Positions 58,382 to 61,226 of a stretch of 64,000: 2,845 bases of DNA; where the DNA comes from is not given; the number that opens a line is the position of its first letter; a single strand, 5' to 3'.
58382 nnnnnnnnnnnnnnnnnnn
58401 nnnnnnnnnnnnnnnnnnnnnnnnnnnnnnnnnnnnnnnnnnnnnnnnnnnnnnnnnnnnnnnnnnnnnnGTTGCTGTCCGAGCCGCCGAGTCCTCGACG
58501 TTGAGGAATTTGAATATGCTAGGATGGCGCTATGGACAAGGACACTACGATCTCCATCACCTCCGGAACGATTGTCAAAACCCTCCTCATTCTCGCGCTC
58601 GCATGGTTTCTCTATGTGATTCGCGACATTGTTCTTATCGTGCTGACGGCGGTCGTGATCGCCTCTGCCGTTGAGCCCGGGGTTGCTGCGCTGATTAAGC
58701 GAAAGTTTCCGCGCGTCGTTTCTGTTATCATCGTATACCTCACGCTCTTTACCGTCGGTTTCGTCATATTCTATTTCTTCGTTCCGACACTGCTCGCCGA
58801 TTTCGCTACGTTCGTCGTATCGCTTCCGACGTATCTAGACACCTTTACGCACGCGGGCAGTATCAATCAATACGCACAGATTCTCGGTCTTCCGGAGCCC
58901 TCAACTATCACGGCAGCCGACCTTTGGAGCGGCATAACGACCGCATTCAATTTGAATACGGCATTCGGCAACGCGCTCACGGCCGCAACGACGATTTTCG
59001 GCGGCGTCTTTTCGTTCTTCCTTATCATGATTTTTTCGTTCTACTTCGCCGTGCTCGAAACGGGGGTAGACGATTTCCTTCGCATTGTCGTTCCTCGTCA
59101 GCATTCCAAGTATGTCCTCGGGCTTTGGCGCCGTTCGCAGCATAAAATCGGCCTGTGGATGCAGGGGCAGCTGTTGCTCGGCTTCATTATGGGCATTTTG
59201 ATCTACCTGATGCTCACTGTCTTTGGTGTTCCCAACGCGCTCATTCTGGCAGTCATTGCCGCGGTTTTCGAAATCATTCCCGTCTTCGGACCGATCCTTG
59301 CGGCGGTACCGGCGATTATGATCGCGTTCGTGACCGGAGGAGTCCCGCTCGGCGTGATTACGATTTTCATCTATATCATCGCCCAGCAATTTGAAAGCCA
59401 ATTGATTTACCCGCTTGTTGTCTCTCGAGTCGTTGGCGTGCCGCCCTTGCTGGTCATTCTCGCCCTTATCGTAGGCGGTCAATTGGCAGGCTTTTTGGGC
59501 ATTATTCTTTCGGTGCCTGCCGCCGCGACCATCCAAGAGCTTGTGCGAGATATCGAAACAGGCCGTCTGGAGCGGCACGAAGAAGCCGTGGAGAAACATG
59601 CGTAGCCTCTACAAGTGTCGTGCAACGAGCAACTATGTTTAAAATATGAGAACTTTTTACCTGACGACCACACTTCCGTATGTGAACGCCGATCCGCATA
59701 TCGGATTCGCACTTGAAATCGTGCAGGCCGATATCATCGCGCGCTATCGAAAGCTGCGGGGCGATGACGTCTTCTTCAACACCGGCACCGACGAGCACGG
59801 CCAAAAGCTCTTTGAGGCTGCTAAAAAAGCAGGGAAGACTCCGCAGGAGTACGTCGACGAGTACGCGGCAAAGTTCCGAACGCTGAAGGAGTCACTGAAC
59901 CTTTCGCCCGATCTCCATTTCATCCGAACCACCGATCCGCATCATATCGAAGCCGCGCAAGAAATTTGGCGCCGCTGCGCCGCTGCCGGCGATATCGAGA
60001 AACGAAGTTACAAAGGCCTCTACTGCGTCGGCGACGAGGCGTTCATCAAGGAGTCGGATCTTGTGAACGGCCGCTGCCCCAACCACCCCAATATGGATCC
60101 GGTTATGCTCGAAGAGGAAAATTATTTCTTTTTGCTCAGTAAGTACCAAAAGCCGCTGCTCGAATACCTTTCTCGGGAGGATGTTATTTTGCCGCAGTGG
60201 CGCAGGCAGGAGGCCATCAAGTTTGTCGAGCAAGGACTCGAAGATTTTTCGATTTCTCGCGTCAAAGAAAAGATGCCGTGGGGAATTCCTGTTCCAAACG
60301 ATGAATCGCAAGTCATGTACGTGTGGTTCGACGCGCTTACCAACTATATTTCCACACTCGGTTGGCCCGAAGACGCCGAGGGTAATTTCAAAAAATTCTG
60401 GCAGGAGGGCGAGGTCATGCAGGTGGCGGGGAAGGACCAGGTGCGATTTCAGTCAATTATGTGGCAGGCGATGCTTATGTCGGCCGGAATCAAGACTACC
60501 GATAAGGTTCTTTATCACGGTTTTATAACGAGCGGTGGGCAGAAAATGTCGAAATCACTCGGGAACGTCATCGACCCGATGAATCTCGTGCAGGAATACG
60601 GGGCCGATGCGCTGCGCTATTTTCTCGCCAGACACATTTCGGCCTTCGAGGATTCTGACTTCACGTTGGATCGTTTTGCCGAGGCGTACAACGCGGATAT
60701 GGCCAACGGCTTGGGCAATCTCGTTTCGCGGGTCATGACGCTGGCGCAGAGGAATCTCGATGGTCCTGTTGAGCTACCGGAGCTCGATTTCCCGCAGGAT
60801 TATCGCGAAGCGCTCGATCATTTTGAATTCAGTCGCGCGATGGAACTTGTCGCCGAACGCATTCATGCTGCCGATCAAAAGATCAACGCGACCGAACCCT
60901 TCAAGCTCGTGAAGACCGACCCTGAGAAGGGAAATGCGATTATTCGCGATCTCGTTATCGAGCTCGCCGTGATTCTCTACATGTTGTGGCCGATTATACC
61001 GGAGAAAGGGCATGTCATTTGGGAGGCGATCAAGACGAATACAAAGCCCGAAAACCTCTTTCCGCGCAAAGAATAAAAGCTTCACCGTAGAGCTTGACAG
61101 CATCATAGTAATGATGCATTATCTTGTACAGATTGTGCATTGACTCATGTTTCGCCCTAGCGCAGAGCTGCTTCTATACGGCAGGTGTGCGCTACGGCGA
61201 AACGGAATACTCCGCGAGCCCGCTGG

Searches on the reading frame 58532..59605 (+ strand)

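Call 26: search_protein_families(library=pfam, proteins=[window:58532-59605:+], max_evalue=0.001)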
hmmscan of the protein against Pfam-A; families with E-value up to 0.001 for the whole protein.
window:58532-59605:+ (357 aa): 1 family
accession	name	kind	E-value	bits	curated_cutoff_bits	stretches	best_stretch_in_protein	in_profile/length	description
PF01594.21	AI-2E_transport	-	5.7e-54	183.9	34.3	1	18-340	9-325/327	AI-2E family transporter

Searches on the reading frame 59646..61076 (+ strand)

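Call 58: search_protein_families(library=pfam, proteins=[window:59646-61076:+], max_evalue=0.0001)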
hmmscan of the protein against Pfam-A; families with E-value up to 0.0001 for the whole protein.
window:59646-61076:+ (476 aa): 4 families
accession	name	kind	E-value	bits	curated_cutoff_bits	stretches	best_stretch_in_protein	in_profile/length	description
PF09334.17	tRNA-synt_1g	-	2.9e-105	352.7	20.1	2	151-364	175-391/391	tRNA synthetases class I (M)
PF00133.28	tRNA-synt_1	-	1e-33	117.2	22.7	2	220-331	295-405/414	tRNA synthetases class I (I, L, M and V)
PF01406.26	tRNA-synt_1e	-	2.9e-14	53.6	27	2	283-329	236-282/301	tRNA synthetases class I (C) catalytic domain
PF01921.24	tRNA-synt_1f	-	1.1e-05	25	27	0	259-344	238-325/360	tRNA synthetases class I (K)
